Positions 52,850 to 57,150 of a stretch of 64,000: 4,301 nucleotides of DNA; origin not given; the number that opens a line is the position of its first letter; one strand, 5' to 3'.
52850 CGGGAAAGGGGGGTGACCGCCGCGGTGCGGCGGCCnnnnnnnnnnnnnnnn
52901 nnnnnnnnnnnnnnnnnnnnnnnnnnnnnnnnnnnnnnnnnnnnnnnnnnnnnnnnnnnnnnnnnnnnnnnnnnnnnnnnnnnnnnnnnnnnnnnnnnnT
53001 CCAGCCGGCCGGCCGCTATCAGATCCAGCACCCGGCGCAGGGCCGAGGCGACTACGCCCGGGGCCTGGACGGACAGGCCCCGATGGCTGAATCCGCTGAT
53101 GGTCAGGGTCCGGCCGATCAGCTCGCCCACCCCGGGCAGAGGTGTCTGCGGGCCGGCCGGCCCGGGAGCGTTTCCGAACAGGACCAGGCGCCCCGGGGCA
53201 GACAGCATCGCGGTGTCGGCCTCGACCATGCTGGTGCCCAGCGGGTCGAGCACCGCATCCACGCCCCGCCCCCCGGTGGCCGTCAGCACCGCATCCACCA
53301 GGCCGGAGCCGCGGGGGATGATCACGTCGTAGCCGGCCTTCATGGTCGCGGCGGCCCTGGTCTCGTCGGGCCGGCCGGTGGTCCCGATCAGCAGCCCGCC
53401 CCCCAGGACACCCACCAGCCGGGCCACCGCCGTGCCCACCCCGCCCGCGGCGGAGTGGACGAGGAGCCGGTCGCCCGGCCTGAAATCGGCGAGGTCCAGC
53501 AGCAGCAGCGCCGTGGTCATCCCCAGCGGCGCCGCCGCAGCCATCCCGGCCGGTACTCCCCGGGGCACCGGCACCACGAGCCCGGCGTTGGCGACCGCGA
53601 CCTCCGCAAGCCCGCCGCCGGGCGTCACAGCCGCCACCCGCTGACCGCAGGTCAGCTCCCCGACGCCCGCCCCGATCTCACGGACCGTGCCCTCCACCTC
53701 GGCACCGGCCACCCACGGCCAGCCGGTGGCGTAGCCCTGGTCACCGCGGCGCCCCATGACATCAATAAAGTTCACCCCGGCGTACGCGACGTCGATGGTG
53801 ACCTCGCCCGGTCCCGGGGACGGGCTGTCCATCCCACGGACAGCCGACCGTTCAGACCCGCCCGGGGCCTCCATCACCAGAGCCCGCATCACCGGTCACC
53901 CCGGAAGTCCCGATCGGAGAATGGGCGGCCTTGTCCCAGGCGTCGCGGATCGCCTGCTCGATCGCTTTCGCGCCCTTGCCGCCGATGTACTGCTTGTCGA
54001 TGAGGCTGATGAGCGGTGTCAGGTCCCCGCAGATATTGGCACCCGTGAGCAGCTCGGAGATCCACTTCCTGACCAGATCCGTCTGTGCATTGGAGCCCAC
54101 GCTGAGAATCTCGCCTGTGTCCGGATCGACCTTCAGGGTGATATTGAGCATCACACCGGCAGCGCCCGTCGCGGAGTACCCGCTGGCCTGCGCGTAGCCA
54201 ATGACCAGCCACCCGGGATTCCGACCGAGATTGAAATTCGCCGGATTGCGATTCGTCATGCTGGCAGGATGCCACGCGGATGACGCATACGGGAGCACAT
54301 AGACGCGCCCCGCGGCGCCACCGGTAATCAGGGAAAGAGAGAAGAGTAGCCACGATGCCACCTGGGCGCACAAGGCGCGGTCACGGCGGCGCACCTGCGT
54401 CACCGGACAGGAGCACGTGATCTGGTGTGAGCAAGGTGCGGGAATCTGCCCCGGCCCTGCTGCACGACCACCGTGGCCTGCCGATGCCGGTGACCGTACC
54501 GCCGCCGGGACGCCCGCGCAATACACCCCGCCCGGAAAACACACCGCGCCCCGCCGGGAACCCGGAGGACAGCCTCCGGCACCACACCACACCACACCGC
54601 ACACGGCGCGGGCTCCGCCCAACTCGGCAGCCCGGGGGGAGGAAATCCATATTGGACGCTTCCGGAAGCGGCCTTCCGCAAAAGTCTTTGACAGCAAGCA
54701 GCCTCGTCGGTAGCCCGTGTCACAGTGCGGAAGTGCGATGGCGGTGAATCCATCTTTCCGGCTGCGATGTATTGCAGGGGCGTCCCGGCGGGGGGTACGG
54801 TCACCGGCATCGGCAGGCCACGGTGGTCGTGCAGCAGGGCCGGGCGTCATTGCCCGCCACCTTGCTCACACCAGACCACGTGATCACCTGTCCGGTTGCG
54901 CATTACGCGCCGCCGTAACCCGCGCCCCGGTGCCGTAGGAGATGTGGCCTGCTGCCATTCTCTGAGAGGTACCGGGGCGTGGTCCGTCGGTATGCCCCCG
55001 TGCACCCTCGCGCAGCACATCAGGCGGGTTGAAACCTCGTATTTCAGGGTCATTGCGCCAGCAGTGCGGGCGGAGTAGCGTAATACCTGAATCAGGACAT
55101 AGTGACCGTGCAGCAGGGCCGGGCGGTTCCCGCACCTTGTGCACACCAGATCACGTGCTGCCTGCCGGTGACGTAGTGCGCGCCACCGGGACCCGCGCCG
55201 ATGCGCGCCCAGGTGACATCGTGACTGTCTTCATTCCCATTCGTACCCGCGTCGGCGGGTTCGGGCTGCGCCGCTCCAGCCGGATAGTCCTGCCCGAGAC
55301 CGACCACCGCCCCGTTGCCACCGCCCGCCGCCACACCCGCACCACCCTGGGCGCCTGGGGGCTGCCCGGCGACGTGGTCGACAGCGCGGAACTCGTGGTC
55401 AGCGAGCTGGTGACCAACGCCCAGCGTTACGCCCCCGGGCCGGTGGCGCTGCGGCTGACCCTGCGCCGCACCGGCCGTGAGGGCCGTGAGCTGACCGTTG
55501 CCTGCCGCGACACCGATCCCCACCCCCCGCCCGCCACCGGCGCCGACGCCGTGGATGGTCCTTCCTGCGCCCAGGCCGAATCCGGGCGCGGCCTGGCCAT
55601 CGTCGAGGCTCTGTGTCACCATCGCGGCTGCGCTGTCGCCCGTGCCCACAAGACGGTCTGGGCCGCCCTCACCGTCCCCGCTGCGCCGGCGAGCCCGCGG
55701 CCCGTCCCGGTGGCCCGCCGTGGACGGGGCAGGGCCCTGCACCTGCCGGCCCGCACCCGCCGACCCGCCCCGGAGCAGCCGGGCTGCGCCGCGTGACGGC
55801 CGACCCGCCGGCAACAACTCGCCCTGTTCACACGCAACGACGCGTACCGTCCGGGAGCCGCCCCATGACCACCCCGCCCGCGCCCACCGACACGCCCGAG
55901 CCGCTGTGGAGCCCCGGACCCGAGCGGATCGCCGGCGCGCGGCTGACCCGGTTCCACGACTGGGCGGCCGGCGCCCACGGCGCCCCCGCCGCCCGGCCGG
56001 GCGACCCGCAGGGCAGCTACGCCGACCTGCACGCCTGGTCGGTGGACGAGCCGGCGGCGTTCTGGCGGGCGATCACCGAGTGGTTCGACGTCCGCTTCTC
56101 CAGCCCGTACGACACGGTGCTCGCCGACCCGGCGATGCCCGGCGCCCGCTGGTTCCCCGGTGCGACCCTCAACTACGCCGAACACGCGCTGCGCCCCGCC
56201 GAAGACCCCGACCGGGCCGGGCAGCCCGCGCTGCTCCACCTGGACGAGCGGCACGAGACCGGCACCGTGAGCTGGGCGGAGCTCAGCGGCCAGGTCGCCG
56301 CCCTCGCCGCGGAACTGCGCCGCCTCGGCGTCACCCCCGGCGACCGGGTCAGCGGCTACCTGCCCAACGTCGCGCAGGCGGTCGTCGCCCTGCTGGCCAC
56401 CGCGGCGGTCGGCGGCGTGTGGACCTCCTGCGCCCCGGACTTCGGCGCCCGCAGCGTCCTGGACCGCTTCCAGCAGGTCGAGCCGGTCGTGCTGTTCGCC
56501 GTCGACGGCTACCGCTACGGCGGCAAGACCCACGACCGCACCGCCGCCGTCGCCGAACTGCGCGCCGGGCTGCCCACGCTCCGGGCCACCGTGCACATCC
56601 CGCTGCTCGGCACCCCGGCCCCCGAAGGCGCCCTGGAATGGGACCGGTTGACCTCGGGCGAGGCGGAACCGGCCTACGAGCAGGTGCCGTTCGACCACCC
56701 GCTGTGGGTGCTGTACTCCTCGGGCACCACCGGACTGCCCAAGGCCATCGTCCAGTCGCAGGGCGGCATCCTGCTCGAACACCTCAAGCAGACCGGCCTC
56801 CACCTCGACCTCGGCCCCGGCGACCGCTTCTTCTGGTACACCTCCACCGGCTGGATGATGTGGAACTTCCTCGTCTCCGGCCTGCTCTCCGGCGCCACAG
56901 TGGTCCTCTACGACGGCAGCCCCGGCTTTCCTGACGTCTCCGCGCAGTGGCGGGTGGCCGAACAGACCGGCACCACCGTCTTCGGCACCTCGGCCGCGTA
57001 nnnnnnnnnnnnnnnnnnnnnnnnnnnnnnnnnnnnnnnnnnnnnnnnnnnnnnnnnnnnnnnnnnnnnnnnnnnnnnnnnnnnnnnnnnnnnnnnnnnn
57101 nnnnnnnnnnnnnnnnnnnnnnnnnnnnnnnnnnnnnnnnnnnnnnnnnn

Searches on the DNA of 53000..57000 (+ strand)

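Call 16: search_dna_similar(query=window:53000-57000:+, collection=plasmids, mode=distant, max_rows=15)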
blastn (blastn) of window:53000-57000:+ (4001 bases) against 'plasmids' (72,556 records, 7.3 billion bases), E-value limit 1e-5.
Records with a match: 115; places in all: 133; records where one place covers at least 80% of the query: 0.
Best place of each record, by identity: 80-90% 3; 60-80% 112.
By first word of the organism name: Streptomyces 20; Rhodococcus 16; Leisingera 9; Azospirillum 8; Sinorhizobium 7; Burkholderia 7; Sulfitobacter 7; Rhizobium 6; Shinella 4; Caballeronia 4; and 18 more.
By predicted mobility (MOB-suite, as given by PLSDB): non-mobilizable 82; mobilizable 24; conjugative 9.
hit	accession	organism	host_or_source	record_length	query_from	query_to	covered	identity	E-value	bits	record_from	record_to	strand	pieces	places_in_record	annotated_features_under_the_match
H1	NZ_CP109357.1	Streptomyces sp. NBC_01562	-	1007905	2976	4001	26%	77.2%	0e+0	776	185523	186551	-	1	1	record has no annotation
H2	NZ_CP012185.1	Pseudonocardia sp. EC080619-01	Apterostigma dentigerum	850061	3018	3961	24%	69.5%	3e-97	366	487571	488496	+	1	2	acetoacetate--CoA ligase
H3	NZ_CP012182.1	Pseudonocardia sp. EC080610-09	Apterostigma dentigerum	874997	3018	3961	24%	69.5%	3e-97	366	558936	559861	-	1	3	acetoacetate--CoA ligase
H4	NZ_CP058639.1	Rhodococcus sp. ZPP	cell culture,soil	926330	3060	3961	23%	70.0%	7e-98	368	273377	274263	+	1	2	acetoacetate--CoA ligase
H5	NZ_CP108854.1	Streptomyces sp. NBC_00841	-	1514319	3106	3977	22%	69.3%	3e-78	303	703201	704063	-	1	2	record has no annotation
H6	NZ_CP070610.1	Rhodococcus koreensis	cell culture,rhizosphere of apple ...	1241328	3036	3939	23%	65.4%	4e-38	168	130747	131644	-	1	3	record has no annotation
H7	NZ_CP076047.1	Rhodococcus sp. USK10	-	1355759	3060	3924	22%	66.7%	3e-58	236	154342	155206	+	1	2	record has no annotation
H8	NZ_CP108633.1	Streptomyces sp. NBC_01136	-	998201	3108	3923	20%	70.1%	2e-91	346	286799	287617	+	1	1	acetoacetate--CoA ligase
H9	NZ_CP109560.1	Streptomyces sp. NBC_01384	-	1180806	3108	3923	20%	70.1%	2e-91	346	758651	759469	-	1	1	record has no annotation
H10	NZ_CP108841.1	Streptomyces chartreusis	-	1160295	3118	3972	21%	66.8%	9e-59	237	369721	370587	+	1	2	none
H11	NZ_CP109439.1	Streptomyces sp. NBC_01483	-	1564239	3108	3923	20%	69.8%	4e-89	339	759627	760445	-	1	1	none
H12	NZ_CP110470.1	Rhodococcus opacus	cell culture,Soil contaminated by oil ...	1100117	3105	3932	21%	68.5%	1e-76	297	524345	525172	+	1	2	record has no annotation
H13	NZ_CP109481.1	Streptomyces sp. NBC_01450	-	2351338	3108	3923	20%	69.4%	3e-83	318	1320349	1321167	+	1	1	none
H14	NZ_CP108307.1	Streptomyces sp. NBC_00015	-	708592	3118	3925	20%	68.7%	9e-72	281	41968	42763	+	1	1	acetoacetate--CoA ligase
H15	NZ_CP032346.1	Azospirillum brasilense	soil sample,Agricultural field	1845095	3135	3918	20%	67.9%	6e-61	244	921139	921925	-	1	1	record has no annotation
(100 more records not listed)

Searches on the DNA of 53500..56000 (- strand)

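Call 4: search_rna_families(source=window, start=53500, end=56000, threshold=evalue, max_evalue=1)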
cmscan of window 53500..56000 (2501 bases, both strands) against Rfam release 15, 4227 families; matches with E-value up to 1: 0.
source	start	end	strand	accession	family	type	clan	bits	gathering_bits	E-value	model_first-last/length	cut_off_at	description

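Call 46: build_rna_model(alignment_id=A3)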
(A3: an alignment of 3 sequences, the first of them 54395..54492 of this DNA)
Model R1 built from alignment A3 (3 sequences, 102 columns); structure: RNAalifold consensus.
model positions 97; base pairs 34; branch points 0; effective number of sequences 0.88; information 0.59 bits per position. Calibrated on 0.2 Mb of random sequence (short: E-values are rough).
structure used (alignment columns):
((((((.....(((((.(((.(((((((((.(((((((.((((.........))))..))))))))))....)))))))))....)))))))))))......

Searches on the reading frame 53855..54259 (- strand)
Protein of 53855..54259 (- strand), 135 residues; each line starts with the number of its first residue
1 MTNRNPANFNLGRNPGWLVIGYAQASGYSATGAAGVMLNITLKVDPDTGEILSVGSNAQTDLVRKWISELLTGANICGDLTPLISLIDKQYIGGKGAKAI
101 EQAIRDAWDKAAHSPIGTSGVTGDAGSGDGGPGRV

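Call 8: search_protein_families(library=pfam, proteins=[window:53855-54259:-], max_evalue=0.01)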
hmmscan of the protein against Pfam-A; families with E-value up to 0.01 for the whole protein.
seq(135 aa): 1 family
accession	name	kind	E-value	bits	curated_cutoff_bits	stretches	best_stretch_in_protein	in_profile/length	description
PF12986.12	DUF3870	-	5e-12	46.3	22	1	19-110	2-92/94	Domain of unknown function (DUF3870)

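Call 33: find_homologous_proteins(query=window:53855-54259:-, max_evalue=0.00001)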
Query seq(135 aa) (135 aa): 1 proteins with E <= 0.00001 among 33 candidates.
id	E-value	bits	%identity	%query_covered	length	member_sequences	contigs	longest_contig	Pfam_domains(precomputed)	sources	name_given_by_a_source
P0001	5.2e-83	294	100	100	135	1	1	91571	PF12986.13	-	-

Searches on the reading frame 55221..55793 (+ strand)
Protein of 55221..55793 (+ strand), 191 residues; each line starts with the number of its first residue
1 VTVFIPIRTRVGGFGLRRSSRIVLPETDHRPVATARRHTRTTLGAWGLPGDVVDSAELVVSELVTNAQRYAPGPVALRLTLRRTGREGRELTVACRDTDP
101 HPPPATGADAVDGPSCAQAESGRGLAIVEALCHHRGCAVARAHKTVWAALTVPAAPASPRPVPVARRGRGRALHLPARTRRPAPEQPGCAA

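Call 8: search_protein_families(library=pfam, proteins=[window:55221-55793:+], max_evalue=0.01)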
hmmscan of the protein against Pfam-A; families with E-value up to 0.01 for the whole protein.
seq(191 aa): 2 families
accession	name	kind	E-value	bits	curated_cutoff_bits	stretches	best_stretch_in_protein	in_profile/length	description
PF13581.12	HATPase_c_2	-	7.9e-12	45.7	27.4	1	30-134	6-111/127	Histidine kinase-like ATPase domain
PF02518.31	HATPase_c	-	6.9e-07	30.1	26.4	1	54-140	4-93/111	Histidine kinase-, DNA gyrase B-, and HSP90-like ATPase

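Call 34: find_homologous_proteins(query=window:55221-55793:+, max_evalue=1e-10)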
Query seq(191 aa) (191 aa): 30 proteins with E <= 1e-10 among 3201 candidates.
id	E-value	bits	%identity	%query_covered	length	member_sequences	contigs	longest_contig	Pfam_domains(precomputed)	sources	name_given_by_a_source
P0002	7.4e-119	412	99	100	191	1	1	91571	PF13581.13,PF02518.32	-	-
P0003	4.1e-19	87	46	73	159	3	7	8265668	PF13581.13,PF02518.32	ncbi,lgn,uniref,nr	ncbi:ATP-binding protein [Actinacidiphila bryophytorum]|uniref:ATP-binding protein n=1 Tax=Actinacid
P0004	1.6e-17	82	48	81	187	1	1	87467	PF13581.13,PF02518.32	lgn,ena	-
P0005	2.2e-14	71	45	62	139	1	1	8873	PF13581.13,PF02518.32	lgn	-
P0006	1.0e-13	69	43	64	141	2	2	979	PF13581.13,PF02518.32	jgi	jgi:anti-sigma regulatory factor (Ser/Thr protein kinase)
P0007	1.8e-13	68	43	64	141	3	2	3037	PF13581.13,PF02518.32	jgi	jgi:anti-sigma regulatory factor (Ser/Thr protein kinase)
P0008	6.4e-13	67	41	62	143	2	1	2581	PF13581.13,PF02518.32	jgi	jgi:anti-sigma regulatory factor (Ser/Thr protein kinase)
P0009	1.8e-12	65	45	62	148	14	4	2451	PF13581.13,PF02518.32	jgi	jgi:anti-sigma regulatory factor (Ser/Thr protein kinase)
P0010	1.9e-12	65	44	69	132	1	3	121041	PF13581.13,PF02518.32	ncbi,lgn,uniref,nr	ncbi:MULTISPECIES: ATP-binding protein [Streptomyces]|uniref:ATP-binding protein n=1 Tax=Streptomyce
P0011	2.1e-12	65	43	66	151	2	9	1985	PF13581.13,PF02518.32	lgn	-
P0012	2.2e-12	65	44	62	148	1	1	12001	PF13581.13,PF02518.32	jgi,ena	-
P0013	3.0e-12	64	42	68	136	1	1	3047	PF13581.13,PF02518.32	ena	-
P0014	3.4e-12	64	45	62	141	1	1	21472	PF13581.13,PF02518.32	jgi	jgi:anti-sigma regulatory factor (Ser/Thr protein kinase)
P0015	8.7e-12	63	42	68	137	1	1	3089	PF13581.13,PF02518.32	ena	-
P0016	9.5e-12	63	44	63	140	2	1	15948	PF13581.13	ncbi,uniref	ncbi:ATP-binding protein [Streptomyces griseorubiginosus]|uniref:ATP-binding protein n=1 Tax=Strepto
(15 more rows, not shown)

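Call 40: find_encoding_contigs(protein=P0004, flank=4000, max_places=2)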
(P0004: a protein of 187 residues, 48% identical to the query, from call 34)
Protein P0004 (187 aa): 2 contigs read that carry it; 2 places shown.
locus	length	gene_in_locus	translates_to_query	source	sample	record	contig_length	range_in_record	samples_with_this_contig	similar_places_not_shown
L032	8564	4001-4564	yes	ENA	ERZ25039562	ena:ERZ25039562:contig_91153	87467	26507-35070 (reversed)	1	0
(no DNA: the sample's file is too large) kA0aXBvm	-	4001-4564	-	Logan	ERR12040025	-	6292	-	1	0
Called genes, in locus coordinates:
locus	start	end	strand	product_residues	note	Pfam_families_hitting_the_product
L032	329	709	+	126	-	PF08239:SH3_3 (weak)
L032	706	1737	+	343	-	PF00067:p450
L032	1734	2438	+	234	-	PF00145:DNA_methylase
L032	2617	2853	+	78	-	-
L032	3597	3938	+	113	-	PF07883:Cupin_2 (weak)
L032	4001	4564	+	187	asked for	PF13581:HATPase_c_2, PF02518:HATPase_c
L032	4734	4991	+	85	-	-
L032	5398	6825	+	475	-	PF07690:MFS_1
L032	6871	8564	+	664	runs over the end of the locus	PF02129:Peptidase_S15, PF08530:PepX_C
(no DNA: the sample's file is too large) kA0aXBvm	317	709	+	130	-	PF08239:SH3_3 (weak)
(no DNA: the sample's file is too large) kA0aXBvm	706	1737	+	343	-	PF00067:p450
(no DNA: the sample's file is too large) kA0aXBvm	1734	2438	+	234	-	PF00145:DNA_methylase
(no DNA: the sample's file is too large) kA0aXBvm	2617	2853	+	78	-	-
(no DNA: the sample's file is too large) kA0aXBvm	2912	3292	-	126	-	-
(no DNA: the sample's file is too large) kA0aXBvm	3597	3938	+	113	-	PF07883:Cupin_2 (weak)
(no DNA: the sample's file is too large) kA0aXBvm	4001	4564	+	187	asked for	PF13581:HATPase_c_2, PF02518:HATPase_c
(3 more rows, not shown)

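Call 41: find_encoding_contigs(protein=P0003, flank=4000, max_places=2)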
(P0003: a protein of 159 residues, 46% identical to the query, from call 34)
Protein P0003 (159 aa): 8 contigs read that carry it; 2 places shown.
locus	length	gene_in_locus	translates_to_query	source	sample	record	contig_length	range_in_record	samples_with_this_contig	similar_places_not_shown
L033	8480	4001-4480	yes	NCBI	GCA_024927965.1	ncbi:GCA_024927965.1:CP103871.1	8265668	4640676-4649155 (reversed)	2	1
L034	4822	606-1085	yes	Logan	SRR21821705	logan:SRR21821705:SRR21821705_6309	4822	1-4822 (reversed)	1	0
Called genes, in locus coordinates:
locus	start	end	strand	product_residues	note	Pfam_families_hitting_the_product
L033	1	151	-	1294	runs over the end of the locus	PF25275:Golvesin_C (weak), PF00657:Lipase_GDSL (faint), PF13472:Lipase_GDSL_2 (weak)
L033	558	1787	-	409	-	PF07690:MFS_1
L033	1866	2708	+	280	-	PF00126:HTH_1, PF03466:LysR_substrate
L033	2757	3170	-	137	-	-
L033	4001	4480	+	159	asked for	PF13581:HATPase_c_2, PF02518:HATPase_c (weak)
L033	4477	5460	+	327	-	PF08279:HTH_11 (faint), PF13384:HTH_23 (faint), PF13404:HTH_AsnC-type, PF13412:HTH_24 (weak), PF13936:HTH_38 (faint), PF13404:HTH_AsnC-type, PF13412:HTH_24 (weak), PF01037:AsnC_trans_reg, +1 more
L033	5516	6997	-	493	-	PF07690:MFS_1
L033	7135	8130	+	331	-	PF12802:MarR_2 (faint), PF12840:HTH_20 (faint), PF13404:HTH_AsnC-type, PF13412:HTH_24, PF09339:HTH_IclR (weak), PF13404:HTH_AsnC-type, PF13412:HTH_24 (weak), PF01037:AsnC_trans_reg, +7 more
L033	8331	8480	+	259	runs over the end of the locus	PF03734:YkuD (weak)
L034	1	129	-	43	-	?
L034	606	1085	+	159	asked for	PF13581:HATPase_c_2, PF02518:HATPase_c (weak)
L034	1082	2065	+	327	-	PF08279:HTH_11 (faint), PF13384:HTH_23 (faint), PF13404:HTH_AsnC-type, PF13412:HTH_24 (weak), PF13936:HTH_38 (faint), PF13404:HTH_AsnC-type, PF13412:HTH_24 (weak), PF01037:AsnC_trans_reg, +1 more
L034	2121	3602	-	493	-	PF07690:MFS_1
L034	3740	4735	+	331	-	PF12802:MarR_2 (faint), PF12840:HTH_20 (faint), PF13404:HTH_AsnC-type, PF13412:HTH_24, PF09339:HTH_IclR (weak), PF13404:HTH_AsnC-type, PF13412:HTH_24 (weak), PF01037:AsnC_trans_reg, +7 more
